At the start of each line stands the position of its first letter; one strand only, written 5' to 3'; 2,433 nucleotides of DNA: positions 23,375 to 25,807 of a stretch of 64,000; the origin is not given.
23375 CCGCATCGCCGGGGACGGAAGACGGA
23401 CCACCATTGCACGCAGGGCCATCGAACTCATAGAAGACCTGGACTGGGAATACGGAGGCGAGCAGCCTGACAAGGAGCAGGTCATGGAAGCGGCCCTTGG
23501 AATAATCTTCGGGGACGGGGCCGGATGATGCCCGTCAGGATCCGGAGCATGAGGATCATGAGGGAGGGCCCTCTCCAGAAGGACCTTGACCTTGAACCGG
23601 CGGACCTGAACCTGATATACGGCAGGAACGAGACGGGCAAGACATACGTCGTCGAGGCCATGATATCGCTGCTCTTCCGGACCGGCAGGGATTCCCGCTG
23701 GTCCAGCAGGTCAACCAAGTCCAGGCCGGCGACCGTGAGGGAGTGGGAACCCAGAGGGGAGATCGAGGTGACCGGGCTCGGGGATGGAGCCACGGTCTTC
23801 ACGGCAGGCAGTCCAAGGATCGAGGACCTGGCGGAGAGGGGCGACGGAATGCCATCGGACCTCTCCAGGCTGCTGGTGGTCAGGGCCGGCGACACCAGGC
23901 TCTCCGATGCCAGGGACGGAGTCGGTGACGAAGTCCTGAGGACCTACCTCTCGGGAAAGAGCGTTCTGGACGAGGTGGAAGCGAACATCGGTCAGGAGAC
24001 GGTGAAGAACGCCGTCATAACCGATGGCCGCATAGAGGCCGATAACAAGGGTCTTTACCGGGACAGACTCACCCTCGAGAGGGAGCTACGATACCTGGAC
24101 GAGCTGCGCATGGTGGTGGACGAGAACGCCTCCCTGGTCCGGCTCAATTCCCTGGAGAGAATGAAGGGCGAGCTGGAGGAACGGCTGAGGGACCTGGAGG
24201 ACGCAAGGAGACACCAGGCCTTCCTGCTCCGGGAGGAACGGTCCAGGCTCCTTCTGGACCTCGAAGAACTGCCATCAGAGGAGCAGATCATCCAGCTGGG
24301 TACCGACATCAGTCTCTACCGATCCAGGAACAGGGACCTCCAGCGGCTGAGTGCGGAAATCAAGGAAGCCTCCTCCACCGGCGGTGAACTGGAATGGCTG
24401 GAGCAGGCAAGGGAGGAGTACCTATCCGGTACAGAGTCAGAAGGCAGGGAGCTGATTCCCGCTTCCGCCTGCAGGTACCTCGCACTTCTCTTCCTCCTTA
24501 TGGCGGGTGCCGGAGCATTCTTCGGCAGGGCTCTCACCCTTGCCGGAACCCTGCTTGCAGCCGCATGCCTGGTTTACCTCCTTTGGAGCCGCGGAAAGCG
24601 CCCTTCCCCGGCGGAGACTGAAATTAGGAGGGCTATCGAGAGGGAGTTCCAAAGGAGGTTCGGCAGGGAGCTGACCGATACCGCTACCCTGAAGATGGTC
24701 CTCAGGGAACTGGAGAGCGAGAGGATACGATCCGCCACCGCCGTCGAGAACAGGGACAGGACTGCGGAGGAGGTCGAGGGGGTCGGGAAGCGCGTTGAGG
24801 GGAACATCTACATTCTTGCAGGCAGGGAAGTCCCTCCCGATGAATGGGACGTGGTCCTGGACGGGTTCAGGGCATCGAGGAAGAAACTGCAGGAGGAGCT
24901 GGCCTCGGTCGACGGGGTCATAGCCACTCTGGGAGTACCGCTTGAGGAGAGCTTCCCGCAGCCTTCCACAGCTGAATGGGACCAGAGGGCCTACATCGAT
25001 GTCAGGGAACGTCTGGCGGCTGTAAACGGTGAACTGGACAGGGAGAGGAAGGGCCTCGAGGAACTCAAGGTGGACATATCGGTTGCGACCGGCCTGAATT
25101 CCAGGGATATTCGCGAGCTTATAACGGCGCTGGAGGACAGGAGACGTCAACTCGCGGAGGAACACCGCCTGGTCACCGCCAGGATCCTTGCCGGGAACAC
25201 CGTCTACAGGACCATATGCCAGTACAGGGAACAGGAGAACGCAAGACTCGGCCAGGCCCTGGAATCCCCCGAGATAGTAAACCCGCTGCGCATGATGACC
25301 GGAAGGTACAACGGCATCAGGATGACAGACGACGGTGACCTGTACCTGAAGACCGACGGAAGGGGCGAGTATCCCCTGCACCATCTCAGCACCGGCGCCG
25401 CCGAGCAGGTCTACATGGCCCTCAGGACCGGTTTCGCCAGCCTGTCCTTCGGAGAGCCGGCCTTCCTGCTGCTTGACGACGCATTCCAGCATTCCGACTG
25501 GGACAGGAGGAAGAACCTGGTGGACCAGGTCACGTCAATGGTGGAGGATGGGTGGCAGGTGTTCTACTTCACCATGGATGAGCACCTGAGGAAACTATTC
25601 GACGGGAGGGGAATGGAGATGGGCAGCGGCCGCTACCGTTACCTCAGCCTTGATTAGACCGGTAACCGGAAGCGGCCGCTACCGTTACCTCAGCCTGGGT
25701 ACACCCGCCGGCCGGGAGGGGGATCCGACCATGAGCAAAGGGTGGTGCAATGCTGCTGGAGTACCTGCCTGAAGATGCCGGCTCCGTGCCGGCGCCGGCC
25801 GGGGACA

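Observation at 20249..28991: DNA-repair-flavoured gene string: pyruvyl transferase - nfo - sbcD-like - membrane-anchored sbcC-like - 941-aa WG-repeat protein - small secreted protein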

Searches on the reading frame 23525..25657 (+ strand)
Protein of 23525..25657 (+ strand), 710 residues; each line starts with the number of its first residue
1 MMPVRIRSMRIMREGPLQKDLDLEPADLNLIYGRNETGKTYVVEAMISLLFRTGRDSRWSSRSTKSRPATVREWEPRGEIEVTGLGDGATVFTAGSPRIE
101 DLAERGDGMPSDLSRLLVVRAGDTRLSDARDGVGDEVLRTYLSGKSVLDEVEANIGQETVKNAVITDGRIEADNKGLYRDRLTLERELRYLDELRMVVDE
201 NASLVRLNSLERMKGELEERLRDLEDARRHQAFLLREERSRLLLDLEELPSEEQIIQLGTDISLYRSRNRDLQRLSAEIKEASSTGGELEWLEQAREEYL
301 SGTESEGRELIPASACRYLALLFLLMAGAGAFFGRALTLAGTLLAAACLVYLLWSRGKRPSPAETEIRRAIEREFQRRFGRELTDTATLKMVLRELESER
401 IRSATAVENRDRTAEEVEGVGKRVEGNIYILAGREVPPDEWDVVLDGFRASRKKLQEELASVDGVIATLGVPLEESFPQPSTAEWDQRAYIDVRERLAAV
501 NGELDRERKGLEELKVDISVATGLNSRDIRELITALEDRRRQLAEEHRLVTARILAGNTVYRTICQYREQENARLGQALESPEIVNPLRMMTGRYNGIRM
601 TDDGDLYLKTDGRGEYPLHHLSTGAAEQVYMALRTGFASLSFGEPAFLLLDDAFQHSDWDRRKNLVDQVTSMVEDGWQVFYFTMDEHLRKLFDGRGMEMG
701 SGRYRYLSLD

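Call 3: search_protein_families(library=pfam, proteins=[window:23525-25657:+], max_evalue=0.01)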
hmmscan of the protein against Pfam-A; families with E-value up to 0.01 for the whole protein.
window:23525-25657:+ (710 aa): 3 families
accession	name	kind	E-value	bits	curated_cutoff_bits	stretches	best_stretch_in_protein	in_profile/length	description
PF13514.12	AAA_27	-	7.3e-06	26.2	22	1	5-52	2-52/206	AAA domain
PF13476.12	AAA_23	-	1.4e-05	26.3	27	1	19-161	13-87/201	AAA domain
PF02463.25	SMC_N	-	0.00079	19.4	40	0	387-688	135-201/220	RecF/RecN/SMC N terminal domain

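Call 8: search_protein_families(library=padloc, proteins=[window:23525-25657:+], max_evalue=0.01)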
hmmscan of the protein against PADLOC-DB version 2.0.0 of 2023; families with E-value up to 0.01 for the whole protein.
window:23525-25657:+ (710 aa): 9 families
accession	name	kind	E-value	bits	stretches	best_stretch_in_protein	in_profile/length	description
PDLC03859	LmuB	-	1.3e-11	42.4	2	186-661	251-559/611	-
PDLC03863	LmuB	-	3.4e-06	24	1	2-47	2-45/610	-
PDLC02726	PbeC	-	0.00013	18.6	0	593-672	515-593/637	PbeC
PDLC04140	mad8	-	0.00014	19.5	1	20-178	21-101/314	mads_8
PDLC03860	LmuB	-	0.00025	17.7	0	27-47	27-47/565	-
PDLC03865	LmuB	-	0.00026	17.3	0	200-305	397-509/1007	-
PDLC04664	PDC-M47A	-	0.0029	14.6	1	19-52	12-45/461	-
PDLC04033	PD-T4-4_A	-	0.0048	14.1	1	20-50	13-43/460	-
PDLC03867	LmuB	-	0.0092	12.5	0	27-49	26-48/605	-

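Call 9: search_protein_families(library=ncbifam, proteins=[window:23525-25657:+], max_evalue=0.01)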
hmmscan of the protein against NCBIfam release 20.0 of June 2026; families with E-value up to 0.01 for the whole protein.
window:23525-25657:+ (710 aa): 3 families
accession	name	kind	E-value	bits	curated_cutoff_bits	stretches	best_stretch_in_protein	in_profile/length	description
TIGR00611.2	recf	equivalog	2.2e-07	30.3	172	1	20-50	14-45/339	DNA replication/repair protein RecF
NF041034.1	Rad50_Sulf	equivalog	4.8e-07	28.1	1000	0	615-691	774-850/872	DNA double-strand break repair ATPase Rad50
NF002244.0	PRK01156.1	equivalog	0.00016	19.9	847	0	620-679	801-860/895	DNA double-strand break repair ATPase Rad50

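Call 11: find_homologous_proteins(query=window:23525-25657:+)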
Query window:23525-25657:+ (710 aa): 65 proteins with E <= 0.001 among 8000 candidates.
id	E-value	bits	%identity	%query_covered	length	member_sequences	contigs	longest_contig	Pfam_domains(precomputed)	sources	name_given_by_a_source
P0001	0.0e+0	1548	100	100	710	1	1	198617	PF13514.13,PF13476.13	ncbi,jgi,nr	ncbi:MAG: hypothetical protein AVO35_06635 [Candidatus Aegiribacteria sp. MLS_C]|nr:MAG: hypothetica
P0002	0.0e+0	1298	84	98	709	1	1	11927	PF13514.13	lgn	-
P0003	0.0e+0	1042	68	100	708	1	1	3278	PF13514.13,PF13476.13,PF02463.26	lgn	-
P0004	5.2e-270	916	59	100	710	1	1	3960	PF13476.13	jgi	jgi:hypothetical protein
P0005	3.9e-266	903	59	100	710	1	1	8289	PF13476.13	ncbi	-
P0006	9.9e-266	902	60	98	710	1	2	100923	-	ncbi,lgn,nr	ncbi:MAG: hypothetical protein JXA64_00200 [Candidatus Fermentibacteraceae bacterium]|nr:hypothetica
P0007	1.5e-244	832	56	100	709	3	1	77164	PF13476.13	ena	-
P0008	1.8e-241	821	56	100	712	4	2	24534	-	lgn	-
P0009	2.9e-237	807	55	100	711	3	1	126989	PF13514.13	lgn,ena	-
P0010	4.7e-236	803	54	100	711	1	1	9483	-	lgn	-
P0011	8.2e-214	730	49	100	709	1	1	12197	PF13514.13,PF13476.13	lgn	-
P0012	2.2e-211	722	49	100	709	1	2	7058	PF13514.13,PF13476.13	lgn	-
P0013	2.1e-209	715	48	100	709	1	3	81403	PF13514.13,PF13476.13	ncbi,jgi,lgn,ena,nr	ncbi:MAG: AAA family ATPase [Candidatus Aegiribacteria sp.]|nr:AAA family ATPase [Candidatus Aegirib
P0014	4.9e-209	714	48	100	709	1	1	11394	PF13514.13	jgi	-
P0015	9.6e-207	707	47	100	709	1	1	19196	PF13514.13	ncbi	-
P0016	1.2e-205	703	48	100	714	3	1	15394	PF13514.13,PF13175.13,PF13476.13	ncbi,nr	ncbi:MAG: AAA family ATPase [Candidatus Aegiribacteria sp.]|nr:AAA family ATPase [Candidatus Aegirib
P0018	4.5e-204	698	48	100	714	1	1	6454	PF13514.13,PF13476.13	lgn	-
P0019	6.1e-203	694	46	100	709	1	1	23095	PF13514.13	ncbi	-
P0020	3.9e-202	691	47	100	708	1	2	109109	PF13514.13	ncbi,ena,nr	ncbi:MAG: AAA family ATPase [Candidatus Aegiribacteria sp.]|nr:AAA family ATPase [Candidatus Aegirib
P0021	3.4e-201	688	47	100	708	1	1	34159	PF13514.13,PF02463.26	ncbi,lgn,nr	ncbi:MAG: AAA family ATPase [Candidatus Aegiribacteria sp.]|nr:AAA family ATPase [Candidatus Aegirib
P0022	8.8e-201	687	47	100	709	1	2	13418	PF13514.13,PF13175.13,PF13476.13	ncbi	-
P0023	1.2e-200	686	46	100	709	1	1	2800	PF13514.13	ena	-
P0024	2.6e-200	685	45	98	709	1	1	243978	PF13514.13,PF13175.13,PF13476.13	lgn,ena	-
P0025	1.5e-199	683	46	100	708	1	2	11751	PF13514.13,PF13476.13,PF02463.26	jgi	-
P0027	2.0e-195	669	46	100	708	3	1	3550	PF13514.13,PF13476.13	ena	-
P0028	1.2e-194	667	47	100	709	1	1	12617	PF13514.13,PF13476.13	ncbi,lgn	-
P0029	1.4e-193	663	46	100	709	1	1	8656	PF13514.13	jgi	-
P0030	2.3e-193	662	46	100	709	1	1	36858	PF13514.13,PF13476.13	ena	-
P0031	5.3e-193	661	46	100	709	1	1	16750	PF13514.13,PF13476.13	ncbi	ncbi:MAG: AAA family ATPase [Candidatus Fermentibacteria bacterium]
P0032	7.3e-193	661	45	100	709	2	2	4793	PF13514.13,PF13175.13,PF13476.13,PF02463.26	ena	-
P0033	1.5e-190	653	45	100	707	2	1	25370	PF13514.13,PF13175.13,PF13476.13,PF02463.26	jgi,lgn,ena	-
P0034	7.3e-190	651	46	99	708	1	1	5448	PF13514.13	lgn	-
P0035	1.6e-187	643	46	100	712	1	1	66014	PF13514.13,PF02463.26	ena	-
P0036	2.2e-187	643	46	99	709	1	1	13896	PF13514.13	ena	-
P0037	9.7e-186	637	44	100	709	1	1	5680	PF13514.13,PF13476.13,PF02463.26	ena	-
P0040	1.4e-153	531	39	98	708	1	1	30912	PF13514.13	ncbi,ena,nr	ncbi:MAG: AAA family ATPase [Candidatus Aegiribacteria sp.]|nr:AAA family ATPase [Candidatus Aegirib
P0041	2.4e-151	524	39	98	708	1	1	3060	PF13514.13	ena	-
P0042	3.1e-150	520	38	100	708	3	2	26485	PF13514.13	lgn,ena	-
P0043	1.1e-146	508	39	98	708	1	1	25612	PF13514.13,PF13175.13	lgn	-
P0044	4.0e-126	440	38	99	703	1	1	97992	PF13514.13,PF13476.13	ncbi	-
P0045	1.1e-125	439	38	100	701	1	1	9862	PF13514.13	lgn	-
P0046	7.5e-121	423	35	98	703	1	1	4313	PF13514.13,PF13175.13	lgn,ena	-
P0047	3.3e-118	414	36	99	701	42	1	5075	PF13514.13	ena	-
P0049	6.4e-115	403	38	98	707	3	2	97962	PF13514.13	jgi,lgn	jgi:recombinational DNA repair ATPase RecF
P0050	4.6e-112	394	36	99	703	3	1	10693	PF13514.13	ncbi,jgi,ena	-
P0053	6.4e-110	387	44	60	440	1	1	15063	PF13514.13,PF13175.13,PF13476.13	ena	-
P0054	4.5e-107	377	48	56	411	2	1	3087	PF13514.13,PF13476.13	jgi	jgi:uncharacterized protein YhaN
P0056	6.8e-102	360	35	98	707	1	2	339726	PF13514.13,PF13476.13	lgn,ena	-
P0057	6.5e-99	350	33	99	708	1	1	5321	PF13514.13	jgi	jgi:uncharacterized protein YhaN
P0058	2.8e-96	342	33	95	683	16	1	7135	PF13514.13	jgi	jgi:hypothetical protein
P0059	3.0e-94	335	34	100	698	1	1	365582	PF13514.13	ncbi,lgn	-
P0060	3.1e-83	299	32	100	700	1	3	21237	PF13514.13,PF02463.26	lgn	-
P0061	4.5e-70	255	30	40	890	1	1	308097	PF13514.13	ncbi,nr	ncbi:MAG: AAA family ATPase [Syntrophales bacterium]|nr:AAA family ATPase [Syntrophales bacterium]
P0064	4.1e-26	110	34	35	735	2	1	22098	PF13514.13,PF13175.13,PF13476.13,PF02463.26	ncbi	-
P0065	4.0e-6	44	34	15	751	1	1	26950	PF13514.13,PF13476.13,PF02463.26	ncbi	-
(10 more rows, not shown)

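Call 14: find_encoding_contigs(protein=P0024, flank=8000, max_places=2)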
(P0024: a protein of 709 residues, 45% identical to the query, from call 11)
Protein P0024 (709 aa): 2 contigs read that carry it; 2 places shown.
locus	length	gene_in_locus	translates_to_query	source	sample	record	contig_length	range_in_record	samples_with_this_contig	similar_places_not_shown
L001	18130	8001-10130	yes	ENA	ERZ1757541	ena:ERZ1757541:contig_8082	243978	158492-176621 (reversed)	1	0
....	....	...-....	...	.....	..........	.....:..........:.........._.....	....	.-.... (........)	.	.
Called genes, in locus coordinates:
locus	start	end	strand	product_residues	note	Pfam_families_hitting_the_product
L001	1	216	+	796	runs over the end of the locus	PF07733:DNA_pol3_alpha, PF17657:DNA_pol3_finger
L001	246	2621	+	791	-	PF20437:LonC_helical (weak), PF13654:AAA_32, PF20436:LonB_AAA-LID, PF05362:Lon_C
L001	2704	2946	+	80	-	-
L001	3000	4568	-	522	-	PF04389:Peptidase_M28, PF18962:Por_Secre_tail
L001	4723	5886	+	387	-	PF04230:PS_pyruv_trans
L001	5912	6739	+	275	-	PF01261:AP_endonuc_2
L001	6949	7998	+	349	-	PF00149:Metallophos, PF12850:Metallophos_2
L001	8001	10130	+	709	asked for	PF13175:AAA_15 (weak), PF13476:AAA_23, PF13514:AAA_27 (weak)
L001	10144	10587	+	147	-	-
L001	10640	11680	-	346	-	PF06267:DUF1028, PF07719:TPR_2 (faint), PF13432:TPR_16 (weak), PF13424:TPR_12 (weak)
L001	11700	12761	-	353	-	PF12679:ABC2_membrane_2, PF12698:ABC2_membrane_3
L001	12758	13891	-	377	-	PF12698:ABC2_membrane_3, PF01061:ABC2_membrane (weak)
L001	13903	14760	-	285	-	PF00005:ABC_tran, PF13304:AAA_21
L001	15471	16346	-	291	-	-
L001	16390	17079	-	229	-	-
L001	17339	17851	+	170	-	-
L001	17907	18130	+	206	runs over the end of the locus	-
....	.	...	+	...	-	?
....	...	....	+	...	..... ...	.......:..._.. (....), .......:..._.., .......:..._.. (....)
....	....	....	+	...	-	-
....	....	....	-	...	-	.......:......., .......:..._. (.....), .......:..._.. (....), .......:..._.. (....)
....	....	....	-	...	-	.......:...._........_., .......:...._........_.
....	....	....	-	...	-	?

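Call 15: find_encoding_contigs(protein=P0059, flank=8000, max_places=2)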
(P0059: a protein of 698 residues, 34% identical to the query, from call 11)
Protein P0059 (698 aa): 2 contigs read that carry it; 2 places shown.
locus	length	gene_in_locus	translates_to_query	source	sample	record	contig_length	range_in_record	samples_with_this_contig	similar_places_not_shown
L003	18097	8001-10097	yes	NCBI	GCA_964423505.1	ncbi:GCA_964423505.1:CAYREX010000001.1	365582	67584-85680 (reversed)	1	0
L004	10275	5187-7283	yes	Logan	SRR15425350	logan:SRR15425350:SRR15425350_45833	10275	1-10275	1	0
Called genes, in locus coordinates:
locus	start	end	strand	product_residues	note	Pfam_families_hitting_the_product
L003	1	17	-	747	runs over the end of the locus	PF03644:Glyco_hydro_85, PF21910:GH85_C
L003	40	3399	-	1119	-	PF00211:Guanylate_cyc, PF13374:TPR_10 (faint), PF17874:TPR_MalT (faint), PF13191:AAA_16, PF07719:TPR_2 (faint), PF13174:TPR_6 (faint), PF13176:TPR_7 (faint), PF13424:TPR_12, +3 more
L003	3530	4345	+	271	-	PF01261:AP_endonuc_2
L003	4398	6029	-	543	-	PF00158:Sigma54_activat, PF14532:Sigma54_activ_2, PF00493:MCM (weak), PF07724:AAA_2 (weak), PF07728:AAA_5, PF25601:AAA_lid_14, PF02954:HTH_8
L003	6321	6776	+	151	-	-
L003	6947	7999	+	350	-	PF00149:Metallophos, PF12850:Metallophos_2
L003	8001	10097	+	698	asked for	PF13514:AAA_27 (faint)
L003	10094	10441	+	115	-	-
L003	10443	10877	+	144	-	-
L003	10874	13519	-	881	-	PF13646:HEAT_2 (faint)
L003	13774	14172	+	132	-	PF06803:DUF1232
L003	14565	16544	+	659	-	PF04286:DUF445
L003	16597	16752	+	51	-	-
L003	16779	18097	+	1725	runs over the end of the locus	PF00270:DEAD, PF00271:Helicase_C, PF09369:MZB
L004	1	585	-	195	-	?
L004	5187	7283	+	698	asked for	PF13514:AAA_27 (faint)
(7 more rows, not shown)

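Call 16: find_encoding_contigs(protein=P0056, flank=8000, max_places=2)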
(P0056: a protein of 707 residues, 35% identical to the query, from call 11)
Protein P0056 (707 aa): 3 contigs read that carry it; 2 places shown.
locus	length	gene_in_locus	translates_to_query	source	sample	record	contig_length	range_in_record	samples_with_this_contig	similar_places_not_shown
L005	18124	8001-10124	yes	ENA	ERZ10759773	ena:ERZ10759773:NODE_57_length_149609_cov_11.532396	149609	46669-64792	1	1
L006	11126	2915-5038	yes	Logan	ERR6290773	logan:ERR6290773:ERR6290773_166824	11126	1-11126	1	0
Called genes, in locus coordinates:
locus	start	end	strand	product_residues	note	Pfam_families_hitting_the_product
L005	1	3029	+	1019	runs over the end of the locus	PF00873:ACR_tran, PF03176:MMPL, PF02355:SecD_SecF_C (faint)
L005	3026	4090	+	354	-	PF25973:BSH_CzcB (weak), PF25885:HH_EMRA, PF25967:RND-MFP_C, PF25975:CzcB_C (weak), PF25989:YknX_C (weak)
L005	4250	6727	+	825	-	PF00112:Peptidase_C1, PF13313:DUF4082 (faint), PF18560:Lectin_like, PF13860:FlgD_ig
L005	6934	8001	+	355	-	PF00149:Metallophos, PF12850:Metallophos_2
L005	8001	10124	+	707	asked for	PF13476:AAA_23 (faint), PF13514:AAA_27 (weak)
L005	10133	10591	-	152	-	-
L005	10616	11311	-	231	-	PF13367:PrsW-protease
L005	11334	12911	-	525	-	-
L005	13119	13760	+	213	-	-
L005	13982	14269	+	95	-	PF01169:GDT1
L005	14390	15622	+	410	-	PF13439:Glyco_transf_4, PF13579:Glyco_trans_4_4, PF20706:GT4-conflict, PF00534:Glycos_transf_1, PF13692:Glyco_trans_1_4, PF13524:Glyco_trans_1_2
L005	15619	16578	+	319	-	PF00535:Glycos_transf_2, PF10111:Glyco_tranf_2_2, PF13641:Glyco_tranf_2_3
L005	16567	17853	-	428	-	PF01943:Polysacc_synt, PF13440:Polysacc_synt_3, PF03023:MurJ (weak), PF01554:MatE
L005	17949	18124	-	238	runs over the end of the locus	PF04338:DUF481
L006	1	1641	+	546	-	?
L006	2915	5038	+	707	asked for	PF13476:AAA_23 (faint), PF13514:AAA_27 (weak)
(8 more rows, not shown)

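Call 17: find_encoding_contigs(protein=P0002, flank=8000, max_places=1)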
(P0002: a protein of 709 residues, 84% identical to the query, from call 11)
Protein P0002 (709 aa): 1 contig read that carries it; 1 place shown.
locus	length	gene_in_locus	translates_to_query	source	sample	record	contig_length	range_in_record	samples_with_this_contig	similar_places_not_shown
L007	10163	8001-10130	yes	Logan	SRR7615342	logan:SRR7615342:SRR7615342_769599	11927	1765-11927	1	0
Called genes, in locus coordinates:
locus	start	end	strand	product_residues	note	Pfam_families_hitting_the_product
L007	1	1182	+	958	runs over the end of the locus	PF07733:DNA_pol3_alpha, PF17657:DNA_pol3_finger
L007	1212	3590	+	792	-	PF20437:LonC_helical, PF13654:AAA_32, PF20436:LonB_AAA-LID, PF05362:Lon_C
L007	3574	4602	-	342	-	-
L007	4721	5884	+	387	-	PF04230:PS_pyruv_trans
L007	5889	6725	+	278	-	PF01261:AP_endonuc_2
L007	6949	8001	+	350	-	PF00149:Metallophos, PF12850:Metallophos_2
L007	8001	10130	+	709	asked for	PF13514:AAA_27 (weak)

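Call 18: find_encoding_contigs(protein=P0006, flank=8000, max_places=1)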
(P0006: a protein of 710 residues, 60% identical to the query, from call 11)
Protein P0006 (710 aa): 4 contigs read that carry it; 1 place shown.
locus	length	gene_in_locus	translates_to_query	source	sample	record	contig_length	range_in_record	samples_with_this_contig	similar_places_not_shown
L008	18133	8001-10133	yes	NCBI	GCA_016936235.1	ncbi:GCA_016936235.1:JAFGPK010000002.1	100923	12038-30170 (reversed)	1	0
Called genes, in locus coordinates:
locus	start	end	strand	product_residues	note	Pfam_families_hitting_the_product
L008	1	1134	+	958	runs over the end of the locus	PF07733:DNA_pol3_alpha, PF17657:DNA_pol3_finger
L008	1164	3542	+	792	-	PF20437:LonC_helical (weak), PF13654:AAA_32, PF20436:LonB_AAA-LID, PF05362:Lon_C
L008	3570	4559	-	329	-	-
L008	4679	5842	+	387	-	PF04230:PS_pyruv_trans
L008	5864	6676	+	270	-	PF01261:AP_endonuc_2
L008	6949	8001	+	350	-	PF00149:Metallophos, PF12850:Metallophos_2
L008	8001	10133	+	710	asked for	-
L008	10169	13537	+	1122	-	PF14903:WG_beta_rep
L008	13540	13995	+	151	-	-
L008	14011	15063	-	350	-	PF06267:DUF1028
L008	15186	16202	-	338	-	PF12679:ABC2_membrane_2 (weak), PF12698:ABC2_membrane_3, PF01061:ABC2_membrane (weak), PF24686:FLQE3_permease (faint)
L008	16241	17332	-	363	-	PF12679:ABC2_membrane_2 (weak), PF12698:ABC2_membrane_3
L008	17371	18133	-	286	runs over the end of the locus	PF00005:ABC_tran, PF13304:AAA_21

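Call 19: find_encoding_contigs(protein=P0009, flank=8000, max_places=1)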
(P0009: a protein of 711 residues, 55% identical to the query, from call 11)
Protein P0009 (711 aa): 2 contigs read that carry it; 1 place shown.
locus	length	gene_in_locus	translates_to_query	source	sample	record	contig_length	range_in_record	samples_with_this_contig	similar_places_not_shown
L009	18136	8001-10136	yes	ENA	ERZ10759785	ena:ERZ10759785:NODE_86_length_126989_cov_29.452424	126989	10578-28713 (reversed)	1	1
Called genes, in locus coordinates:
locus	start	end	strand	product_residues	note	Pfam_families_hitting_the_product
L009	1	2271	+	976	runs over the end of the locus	PF07733:DNA_pol3_alpha, PF17657:DNA_pol3_finger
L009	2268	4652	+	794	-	PF20437:LonC_helical (weak), PF13654:AAA_32, PF20436:LonB_AAA-LID, PF05362:Lon_C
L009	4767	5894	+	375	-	PF04230:PS_pyruv_trans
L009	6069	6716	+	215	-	PF01261:AP_endonuc_2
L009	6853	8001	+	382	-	PF00149:Metallophos, PF12850:Metallophos_2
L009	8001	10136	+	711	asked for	PF13514:AAA_27 (faint)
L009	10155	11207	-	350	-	PF06267:DUF1028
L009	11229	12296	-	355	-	PF12679:ABC2_membrane_2 (weak), PF12698:ABC2_membrane_3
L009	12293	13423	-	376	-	PF12679:ABC2_membrane_2 (weak), PF12698:ABC2_membrane_3, PF01061:ABC2_membrane (weak)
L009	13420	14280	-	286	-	PF00005:ABC_tran, PF13304:AAA_21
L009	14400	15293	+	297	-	-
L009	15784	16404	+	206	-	-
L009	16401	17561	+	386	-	PF04055:Radical_SAM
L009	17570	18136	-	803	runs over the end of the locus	PF01364:Peptidase_C25, PF18962:Por_Secre_tail (weak)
